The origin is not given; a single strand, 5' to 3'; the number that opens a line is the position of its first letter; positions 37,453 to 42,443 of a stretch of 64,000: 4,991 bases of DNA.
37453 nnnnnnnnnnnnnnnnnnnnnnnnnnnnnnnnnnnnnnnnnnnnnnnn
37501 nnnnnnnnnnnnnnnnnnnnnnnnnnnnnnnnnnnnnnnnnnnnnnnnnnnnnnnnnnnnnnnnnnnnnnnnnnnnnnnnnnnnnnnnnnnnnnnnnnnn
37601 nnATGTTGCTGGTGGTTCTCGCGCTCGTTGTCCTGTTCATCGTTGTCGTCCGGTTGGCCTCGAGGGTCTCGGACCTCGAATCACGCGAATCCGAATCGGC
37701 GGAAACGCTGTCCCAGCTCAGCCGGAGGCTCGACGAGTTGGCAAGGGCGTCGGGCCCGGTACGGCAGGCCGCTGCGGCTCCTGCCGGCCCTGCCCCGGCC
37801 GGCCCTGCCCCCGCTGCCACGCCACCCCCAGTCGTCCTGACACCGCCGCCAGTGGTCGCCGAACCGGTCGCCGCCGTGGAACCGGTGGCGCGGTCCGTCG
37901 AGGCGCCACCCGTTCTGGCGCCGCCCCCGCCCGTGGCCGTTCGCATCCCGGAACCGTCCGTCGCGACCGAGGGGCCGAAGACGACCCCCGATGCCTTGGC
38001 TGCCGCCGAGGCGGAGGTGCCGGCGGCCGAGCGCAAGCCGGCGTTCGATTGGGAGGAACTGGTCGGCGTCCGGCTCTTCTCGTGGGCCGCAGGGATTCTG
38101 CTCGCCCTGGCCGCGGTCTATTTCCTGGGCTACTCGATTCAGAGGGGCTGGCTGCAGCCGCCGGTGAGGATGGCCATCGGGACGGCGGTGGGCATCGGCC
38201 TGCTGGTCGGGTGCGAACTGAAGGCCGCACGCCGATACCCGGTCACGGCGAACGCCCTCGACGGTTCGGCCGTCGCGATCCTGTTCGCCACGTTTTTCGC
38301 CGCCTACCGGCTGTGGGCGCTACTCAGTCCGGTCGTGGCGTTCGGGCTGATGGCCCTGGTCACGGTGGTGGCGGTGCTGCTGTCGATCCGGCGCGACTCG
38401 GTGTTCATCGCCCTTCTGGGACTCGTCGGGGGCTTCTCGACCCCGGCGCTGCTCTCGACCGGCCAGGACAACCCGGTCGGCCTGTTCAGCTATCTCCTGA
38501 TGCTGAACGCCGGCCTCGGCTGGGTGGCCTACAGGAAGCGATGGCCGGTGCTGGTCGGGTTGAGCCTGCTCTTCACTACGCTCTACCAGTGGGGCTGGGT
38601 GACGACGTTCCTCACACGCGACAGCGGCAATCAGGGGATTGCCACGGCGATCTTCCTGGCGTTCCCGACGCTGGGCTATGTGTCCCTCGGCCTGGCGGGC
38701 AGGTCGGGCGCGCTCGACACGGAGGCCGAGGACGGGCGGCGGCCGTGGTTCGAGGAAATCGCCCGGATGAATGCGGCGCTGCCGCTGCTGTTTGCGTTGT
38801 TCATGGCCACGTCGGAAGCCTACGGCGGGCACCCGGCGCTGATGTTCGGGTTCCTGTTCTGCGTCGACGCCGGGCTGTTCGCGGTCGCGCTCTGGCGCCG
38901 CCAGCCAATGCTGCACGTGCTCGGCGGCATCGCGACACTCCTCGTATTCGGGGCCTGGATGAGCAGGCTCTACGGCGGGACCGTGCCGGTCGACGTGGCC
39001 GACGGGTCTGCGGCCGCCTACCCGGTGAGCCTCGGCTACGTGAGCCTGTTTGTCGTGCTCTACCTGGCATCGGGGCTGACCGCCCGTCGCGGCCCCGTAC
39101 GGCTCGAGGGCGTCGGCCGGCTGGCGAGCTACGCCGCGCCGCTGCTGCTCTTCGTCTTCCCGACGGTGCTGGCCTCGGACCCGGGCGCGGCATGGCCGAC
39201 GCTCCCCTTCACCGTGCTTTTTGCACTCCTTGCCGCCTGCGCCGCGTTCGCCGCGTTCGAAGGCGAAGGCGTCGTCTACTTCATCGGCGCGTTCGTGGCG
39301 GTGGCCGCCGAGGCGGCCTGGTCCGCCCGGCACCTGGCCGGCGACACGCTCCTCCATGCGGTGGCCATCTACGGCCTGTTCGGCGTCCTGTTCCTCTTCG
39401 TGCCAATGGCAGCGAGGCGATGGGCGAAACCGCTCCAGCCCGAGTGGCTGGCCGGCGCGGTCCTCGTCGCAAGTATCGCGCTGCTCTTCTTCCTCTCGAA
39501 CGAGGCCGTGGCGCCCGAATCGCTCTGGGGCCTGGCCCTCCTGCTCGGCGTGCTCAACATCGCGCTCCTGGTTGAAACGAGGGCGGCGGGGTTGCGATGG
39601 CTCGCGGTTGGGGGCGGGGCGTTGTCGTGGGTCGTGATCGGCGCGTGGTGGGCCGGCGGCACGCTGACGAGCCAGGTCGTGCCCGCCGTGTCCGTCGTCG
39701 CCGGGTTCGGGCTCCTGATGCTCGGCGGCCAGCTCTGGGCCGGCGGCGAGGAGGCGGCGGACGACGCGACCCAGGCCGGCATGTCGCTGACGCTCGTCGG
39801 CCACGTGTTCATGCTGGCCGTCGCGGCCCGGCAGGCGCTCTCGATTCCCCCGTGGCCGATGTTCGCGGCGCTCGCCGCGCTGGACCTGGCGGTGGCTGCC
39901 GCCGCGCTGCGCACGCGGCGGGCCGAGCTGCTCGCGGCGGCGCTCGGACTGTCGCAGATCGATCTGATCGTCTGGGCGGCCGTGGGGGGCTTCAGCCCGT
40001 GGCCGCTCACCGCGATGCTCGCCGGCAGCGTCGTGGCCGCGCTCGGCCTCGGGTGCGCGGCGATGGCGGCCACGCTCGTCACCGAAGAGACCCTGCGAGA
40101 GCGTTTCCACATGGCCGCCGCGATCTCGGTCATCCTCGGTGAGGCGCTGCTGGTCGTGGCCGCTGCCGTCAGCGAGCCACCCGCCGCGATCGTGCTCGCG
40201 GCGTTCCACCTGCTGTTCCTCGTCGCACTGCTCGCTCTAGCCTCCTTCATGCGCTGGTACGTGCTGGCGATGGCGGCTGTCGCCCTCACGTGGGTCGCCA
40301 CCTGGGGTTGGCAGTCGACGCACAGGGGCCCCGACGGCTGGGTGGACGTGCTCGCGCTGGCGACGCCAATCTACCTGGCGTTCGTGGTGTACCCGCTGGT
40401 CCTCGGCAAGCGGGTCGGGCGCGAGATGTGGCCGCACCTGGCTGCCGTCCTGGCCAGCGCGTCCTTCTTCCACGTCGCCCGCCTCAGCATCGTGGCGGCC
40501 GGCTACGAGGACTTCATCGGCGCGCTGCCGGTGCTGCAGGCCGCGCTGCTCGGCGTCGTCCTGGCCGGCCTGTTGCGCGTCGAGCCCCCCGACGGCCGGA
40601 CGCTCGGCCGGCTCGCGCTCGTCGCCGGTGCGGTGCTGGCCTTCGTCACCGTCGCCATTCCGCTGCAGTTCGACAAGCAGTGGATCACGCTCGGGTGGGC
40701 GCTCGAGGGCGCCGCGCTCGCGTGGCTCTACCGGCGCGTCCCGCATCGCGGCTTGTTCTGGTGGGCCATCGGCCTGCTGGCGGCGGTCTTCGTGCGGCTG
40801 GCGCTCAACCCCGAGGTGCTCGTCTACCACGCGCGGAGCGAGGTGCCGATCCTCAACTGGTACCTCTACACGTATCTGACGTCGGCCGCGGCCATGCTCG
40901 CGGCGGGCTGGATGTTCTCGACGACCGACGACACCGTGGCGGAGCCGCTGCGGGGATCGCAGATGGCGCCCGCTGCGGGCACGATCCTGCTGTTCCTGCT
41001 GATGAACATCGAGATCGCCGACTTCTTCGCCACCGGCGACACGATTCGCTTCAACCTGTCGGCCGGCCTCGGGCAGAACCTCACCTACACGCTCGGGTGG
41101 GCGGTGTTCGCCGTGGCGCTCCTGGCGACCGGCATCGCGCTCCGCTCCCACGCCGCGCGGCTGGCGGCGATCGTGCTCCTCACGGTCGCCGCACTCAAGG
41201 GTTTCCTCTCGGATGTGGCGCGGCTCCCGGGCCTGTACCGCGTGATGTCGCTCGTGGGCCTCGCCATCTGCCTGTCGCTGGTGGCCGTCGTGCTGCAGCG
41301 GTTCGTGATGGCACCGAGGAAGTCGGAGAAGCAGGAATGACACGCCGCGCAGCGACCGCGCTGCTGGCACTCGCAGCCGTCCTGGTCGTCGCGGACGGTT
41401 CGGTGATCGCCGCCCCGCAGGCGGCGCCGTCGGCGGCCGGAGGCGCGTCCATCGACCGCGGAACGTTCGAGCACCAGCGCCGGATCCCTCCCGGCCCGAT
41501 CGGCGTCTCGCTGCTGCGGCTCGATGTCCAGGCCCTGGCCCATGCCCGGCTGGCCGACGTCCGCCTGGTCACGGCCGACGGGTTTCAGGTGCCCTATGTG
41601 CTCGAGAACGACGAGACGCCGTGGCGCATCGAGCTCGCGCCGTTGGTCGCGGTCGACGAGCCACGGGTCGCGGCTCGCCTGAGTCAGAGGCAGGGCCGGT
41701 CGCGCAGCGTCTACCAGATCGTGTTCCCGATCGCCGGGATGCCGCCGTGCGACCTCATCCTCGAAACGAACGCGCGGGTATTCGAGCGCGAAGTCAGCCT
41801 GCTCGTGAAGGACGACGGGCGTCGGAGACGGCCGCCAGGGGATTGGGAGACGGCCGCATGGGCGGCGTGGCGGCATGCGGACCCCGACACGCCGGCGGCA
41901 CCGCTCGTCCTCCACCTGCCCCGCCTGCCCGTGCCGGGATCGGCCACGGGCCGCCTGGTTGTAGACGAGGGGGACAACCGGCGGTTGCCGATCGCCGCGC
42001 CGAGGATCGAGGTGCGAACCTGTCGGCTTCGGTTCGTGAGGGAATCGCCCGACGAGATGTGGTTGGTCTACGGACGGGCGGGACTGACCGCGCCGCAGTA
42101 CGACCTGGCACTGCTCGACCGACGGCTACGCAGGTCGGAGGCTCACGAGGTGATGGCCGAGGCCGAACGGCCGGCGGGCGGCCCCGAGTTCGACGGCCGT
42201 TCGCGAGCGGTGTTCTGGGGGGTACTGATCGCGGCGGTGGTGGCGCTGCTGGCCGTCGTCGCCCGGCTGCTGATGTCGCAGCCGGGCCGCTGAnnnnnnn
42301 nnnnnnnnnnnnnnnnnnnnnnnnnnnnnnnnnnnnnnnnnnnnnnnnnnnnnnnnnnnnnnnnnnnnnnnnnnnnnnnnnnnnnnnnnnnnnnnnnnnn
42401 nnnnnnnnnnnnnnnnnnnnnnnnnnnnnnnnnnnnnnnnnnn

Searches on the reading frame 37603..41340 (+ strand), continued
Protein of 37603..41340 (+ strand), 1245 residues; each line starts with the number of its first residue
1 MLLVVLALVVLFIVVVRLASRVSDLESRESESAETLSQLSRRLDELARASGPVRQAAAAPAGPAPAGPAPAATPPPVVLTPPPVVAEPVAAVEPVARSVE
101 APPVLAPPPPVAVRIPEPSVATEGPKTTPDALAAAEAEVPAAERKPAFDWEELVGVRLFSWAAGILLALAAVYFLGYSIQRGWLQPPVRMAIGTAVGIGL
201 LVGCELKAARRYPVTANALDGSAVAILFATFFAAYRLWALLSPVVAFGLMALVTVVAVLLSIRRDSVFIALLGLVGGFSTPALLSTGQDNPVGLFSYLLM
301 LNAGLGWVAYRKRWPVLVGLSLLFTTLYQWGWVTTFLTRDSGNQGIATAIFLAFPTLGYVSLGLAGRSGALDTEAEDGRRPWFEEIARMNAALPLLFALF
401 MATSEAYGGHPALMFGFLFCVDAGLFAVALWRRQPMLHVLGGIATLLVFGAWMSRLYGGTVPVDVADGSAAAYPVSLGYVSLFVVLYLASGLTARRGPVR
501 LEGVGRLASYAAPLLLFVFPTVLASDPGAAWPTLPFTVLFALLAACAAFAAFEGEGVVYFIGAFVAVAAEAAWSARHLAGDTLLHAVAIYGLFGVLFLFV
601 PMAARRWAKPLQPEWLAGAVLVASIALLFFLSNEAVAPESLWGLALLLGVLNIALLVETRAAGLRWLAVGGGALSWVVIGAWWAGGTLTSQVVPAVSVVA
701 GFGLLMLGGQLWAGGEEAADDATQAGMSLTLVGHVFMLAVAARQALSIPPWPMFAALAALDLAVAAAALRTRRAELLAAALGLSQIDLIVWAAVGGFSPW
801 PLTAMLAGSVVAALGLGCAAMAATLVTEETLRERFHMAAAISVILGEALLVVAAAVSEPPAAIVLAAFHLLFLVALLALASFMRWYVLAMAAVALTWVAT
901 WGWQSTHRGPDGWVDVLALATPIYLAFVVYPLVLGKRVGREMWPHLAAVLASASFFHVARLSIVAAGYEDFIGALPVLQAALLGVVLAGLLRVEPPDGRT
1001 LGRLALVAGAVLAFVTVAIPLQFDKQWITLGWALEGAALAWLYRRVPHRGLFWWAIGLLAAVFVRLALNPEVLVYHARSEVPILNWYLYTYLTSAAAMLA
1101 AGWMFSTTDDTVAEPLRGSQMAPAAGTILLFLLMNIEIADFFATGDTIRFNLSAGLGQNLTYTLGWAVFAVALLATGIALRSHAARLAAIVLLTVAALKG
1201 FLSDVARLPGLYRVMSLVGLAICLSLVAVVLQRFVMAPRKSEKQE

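Call 29: find_encoding_contigs(protein=P0014, flank=3000, max_places=2)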
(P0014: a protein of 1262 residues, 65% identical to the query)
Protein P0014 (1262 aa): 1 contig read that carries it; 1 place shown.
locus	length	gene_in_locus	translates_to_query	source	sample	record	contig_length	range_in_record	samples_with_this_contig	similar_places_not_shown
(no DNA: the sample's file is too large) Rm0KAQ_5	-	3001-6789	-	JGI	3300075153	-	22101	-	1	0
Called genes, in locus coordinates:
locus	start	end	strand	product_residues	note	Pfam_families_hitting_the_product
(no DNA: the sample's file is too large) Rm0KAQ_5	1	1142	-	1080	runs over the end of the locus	PF00873:ACR_tran, PF03176:MMPL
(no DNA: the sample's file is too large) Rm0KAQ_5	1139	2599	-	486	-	PF25917:BSH_RND, PF25973:BSH_CzcB, PF25954:Beta-barrel_RND_2, PF25967:RND-MFP_C (weak), PF25975:CzcB_C, PF25989:YknX_C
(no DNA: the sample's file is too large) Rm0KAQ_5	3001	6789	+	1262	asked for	PF10101:DUF2339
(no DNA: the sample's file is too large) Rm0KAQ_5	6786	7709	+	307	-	-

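Call 30: find_encoding_contigs(protein=P0012, flank=3000, max_places=2)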
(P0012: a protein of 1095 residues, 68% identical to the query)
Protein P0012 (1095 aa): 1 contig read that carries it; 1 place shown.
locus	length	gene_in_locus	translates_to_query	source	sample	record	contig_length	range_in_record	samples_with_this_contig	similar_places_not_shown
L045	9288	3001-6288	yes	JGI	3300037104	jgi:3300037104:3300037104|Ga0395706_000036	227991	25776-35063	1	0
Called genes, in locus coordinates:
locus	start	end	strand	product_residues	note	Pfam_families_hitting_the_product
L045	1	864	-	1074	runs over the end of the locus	PF00873:ACR_tran, PF03176:MMPL (weak)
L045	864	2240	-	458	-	PF00364:Biotin_lipoyl (faint), PF25917:BSH_RND, PF25973:BSH_CzcB, PF25954:Beta-barrel_RND_2, PF25975:CzcB_C, PF25989:YknX_C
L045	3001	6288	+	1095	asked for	PF10101:DUF2339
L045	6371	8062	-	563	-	PF04389:Peptidase_M28, PF01546:Peptidase_M20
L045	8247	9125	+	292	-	PF01432:Peptidase_M3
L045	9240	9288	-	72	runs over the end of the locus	PF01176:eIF-1a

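Call 31: find_encoding_contigs(protein=P0015, flank=3000, max_places=2)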
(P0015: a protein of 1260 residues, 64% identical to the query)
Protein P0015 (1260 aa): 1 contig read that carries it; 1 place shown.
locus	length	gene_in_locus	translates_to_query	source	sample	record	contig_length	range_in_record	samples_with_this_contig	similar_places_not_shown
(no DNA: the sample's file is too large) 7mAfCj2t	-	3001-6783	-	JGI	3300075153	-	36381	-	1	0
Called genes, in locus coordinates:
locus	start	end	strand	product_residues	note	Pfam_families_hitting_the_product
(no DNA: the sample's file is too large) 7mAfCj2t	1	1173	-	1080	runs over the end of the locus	PF00873:ACR_tran, PF03176:MMPL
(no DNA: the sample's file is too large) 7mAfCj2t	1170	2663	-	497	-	-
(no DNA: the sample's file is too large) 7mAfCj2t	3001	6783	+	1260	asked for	PF10101:DUF2339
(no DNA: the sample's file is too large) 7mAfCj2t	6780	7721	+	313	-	-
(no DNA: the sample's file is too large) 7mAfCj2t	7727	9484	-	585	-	PF04389:Peptidase_M28, PF01546:Peptidase_M20 (weak)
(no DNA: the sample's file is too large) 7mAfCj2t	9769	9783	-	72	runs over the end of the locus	PF01176:eIF-1a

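Call 32: find_encoding_contigs(protein=P0019, flank=3000, max_places=2)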
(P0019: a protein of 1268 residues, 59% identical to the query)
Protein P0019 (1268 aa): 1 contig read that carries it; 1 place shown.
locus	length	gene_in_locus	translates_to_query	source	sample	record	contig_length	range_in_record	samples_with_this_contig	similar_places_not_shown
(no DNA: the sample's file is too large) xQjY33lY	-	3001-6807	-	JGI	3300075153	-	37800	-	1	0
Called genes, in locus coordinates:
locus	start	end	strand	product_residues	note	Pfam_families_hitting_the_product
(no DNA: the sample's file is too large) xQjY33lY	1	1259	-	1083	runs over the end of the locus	PF00873:ACR_tran, PF03176:MMPL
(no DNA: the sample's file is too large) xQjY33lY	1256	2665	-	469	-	PF25917:BSH_RND, PF25973:BSH_CzcB, PF25881:HH_YBHG (faint), PF25954:Beta-barrel_RND_2, PF25975:CzcB_C, PF25989:YknX_C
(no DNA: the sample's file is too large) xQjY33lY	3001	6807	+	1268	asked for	PF10101:DUF2339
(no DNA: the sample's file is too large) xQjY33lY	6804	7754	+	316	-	-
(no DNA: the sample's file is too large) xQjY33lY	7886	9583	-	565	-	PF04389:Peptidase_M28, PF01546:Peptidase_M20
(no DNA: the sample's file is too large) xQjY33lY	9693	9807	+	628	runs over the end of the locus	PF08439:Peptidase_M3_N, PF01432:Peptidase_M3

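Call 33: find_encoding_contigs(protein=P0023, flank=3000, max_places=2)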
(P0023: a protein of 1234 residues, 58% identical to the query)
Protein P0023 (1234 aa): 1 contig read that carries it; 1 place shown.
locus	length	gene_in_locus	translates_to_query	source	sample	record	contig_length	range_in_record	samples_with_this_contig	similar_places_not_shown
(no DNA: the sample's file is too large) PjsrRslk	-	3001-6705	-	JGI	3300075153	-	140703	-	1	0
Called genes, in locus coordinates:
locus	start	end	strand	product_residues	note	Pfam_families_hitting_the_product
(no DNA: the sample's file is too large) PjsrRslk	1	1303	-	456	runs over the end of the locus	PF25919:BSH_CusB (faint), PF25917:BSH_RND, PF25973:BSH_CzcB, PF25954:Beta-barrel_RND_2, PF25967:RND-MFP_C (weak), PF25975:CzcB_C, PF25989:YknX_C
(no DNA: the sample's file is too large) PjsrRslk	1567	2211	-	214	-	-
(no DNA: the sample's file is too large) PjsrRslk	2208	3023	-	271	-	-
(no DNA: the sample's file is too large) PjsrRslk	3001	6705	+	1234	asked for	PF10101:DUF2339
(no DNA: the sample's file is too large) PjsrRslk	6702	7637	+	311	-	-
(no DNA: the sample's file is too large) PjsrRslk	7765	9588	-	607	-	PF04389:Peptidase_M28, PF01546:Peptidase_M20 (weak)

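Call 34: find_encoding_contigs(protein=P0004, flank=3000, max_places=2)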
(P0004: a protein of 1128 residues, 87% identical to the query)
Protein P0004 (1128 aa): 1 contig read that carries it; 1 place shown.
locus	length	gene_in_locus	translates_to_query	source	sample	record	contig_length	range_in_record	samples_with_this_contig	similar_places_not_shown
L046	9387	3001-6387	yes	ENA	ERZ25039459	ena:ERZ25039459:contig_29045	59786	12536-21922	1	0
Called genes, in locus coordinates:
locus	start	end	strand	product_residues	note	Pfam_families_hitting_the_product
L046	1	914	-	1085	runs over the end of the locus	PF00873:ACR_tran, PF03176:MMPL, PF00873:ACR_tran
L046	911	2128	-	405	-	PF25917:BSH_RND (weak), PF25973:BSH_CzcB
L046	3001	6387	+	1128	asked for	PF10101:DUF2339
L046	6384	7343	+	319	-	-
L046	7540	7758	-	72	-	PF01176:eIF-1a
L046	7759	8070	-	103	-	PF28442:DUF8400 (faint), PF00076:RRM_1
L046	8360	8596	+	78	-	-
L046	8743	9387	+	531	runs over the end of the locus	PF02310:B12-binding, PF04055:Radical_SAM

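Call 53: find_encoding_contigs(protein=P0025, flank=3000, max_places=2)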
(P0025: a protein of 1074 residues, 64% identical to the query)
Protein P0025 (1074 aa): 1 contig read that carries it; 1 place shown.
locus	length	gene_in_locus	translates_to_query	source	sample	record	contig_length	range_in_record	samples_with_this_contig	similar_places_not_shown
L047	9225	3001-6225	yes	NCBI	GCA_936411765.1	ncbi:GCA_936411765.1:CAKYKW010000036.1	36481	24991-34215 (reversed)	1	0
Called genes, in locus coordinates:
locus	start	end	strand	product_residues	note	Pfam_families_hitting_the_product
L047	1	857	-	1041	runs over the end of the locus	?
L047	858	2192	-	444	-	PF25917:BSH_RND (weak), PF25973:BSH_CzcB, PF25954:Beta-barrel_RND_2, PF25989:YknX_C, PF25975:CzcB_C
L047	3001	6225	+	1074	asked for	PF10101:DUF2339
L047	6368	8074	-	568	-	PF04389:Peptidase_M28, PF01546:Peptidase_M20 (weak)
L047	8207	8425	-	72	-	PF01176:eIF-1a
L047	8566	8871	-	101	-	PF00076:RRM_1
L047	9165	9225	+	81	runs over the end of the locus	-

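Call 54: find_encoding_contigs(protein=P0011, flank=3000, max_places=2)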
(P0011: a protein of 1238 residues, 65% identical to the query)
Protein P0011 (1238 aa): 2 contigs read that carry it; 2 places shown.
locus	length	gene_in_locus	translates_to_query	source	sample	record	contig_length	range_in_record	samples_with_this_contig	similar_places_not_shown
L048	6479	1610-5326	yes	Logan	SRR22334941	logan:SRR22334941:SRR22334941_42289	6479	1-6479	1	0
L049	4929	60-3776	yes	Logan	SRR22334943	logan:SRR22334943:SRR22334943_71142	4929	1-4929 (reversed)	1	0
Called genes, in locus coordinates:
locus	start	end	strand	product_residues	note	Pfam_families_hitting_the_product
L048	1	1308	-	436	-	?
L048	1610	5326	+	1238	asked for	PF10101:DUF2339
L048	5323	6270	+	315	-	PF13163:DUF3999 (faint)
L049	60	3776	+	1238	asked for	PF10101:DUF2339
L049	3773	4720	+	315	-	PF13163:DUF3999 (faint)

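Call 55: find_encoding_contigs(protein=P0029, flank=3000, max_places=2)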
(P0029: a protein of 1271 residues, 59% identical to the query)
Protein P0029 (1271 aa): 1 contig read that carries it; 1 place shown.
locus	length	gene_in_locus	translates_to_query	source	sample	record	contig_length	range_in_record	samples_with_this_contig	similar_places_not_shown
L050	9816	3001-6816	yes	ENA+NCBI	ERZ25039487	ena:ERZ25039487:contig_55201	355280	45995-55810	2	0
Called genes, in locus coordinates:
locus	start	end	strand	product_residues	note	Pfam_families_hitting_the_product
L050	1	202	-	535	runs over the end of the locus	PF00873:ACR_tran, PF03176:MMPL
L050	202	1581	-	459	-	PF25919:BSH_CusB (faint), PF00364:Biotin_lipoyl (faint), PF25917:BSH_RND, PF25973:BSH_CzcB, PF25881:HH_YBHG (faint), PF25954:Beta-barrel_RND_2, PF25975:CzcB_C, PF25989:YknX_C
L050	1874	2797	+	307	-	PF09992:NAGPA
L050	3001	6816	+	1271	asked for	PF10101:DUF2339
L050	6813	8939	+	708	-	PF13163:DUF3999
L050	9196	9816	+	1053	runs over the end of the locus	PF00873:ACR_tran, PF03176:MMPL (faint)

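Call 67: search_protein_families(library=ncbifam, proteins=[window:37603-41340:+], max_evalue=0.00001)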
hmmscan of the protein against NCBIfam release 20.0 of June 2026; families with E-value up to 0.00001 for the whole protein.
window:37603-41340:+ (1245 aa): 0 families

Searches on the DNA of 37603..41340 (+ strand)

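Call 72: search_rna_families(sources=[L001, L002, L003, L007, L043, L044, L045, L046, L047, L048, L050, L042], threshold=gathering)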
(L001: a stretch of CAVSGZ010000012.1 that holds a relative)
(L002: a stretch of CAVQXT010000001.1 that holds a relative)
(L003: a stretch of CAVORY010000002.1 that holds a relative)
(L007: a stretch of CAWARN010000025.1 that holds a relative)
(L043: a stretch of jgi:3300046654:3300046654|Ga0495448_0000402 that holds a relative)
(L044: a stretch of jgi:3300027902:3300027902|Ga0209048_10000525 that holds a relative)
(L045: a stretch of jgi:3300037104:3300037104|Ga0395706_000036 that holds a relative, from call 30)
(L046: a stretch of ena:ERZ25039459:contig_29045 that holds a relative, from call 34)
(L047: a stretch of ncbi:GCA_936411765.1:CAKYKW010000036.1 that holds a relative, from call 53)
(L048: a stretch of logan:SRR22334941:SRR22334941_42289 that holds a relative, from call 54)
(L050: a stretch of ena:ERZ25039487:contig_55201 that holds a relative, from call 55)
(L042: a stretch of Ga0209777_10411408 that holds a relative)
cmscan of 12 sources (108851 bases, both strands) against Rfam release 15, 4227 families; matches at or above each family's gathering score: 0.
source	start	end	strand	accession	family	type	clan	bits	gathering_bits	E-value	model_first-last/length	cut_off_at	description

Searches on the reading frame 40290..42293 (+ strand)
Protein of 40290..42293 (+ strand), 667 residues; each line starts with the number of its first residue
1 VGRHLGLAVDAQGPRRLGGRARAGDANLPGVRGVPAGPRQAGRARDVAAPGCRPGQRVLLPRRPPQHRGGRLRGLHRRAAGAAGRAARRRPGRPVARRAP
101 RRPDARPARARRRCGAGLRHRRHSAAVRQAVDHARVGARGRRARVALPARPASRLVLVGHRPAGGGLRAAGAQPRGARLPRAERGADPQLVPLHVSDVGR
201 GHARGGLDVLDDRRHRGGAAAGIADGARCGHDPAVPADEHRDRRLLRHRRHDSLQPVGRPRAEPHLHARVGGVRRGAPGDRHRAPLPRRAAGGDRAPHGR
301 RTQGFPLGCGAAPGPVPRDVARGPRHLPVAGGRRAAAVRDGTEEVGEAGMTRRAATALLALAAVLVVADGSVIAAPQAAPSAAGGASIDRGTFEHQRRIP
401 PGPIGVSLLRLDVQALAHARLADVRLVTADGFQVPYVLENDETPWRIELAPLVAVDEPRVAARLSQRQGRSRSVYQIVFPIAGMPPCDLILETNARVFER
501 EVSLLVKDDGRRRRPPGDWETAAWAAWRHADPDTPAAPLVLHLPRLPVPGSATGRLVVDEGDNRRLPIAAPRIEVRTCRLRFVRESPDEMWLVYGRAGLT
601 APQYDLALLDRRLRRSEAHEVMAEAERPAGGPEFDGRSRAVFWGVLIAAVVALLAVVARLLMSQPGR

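Call 16: search_protein_families(library=pfam, proteins=[window:40290-42293:+], max_evalue=0.01)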
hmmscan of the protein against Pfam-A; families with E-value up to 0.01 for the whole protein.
window:40290-42293:+ (667 aa): 1 family
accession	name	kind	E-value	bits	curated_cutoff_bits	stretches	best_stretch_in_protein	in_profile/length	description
PF13163.11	DUF3999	-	0.002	17.9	30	0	620-659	384-423/424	Protein of unknown function (DUF3999)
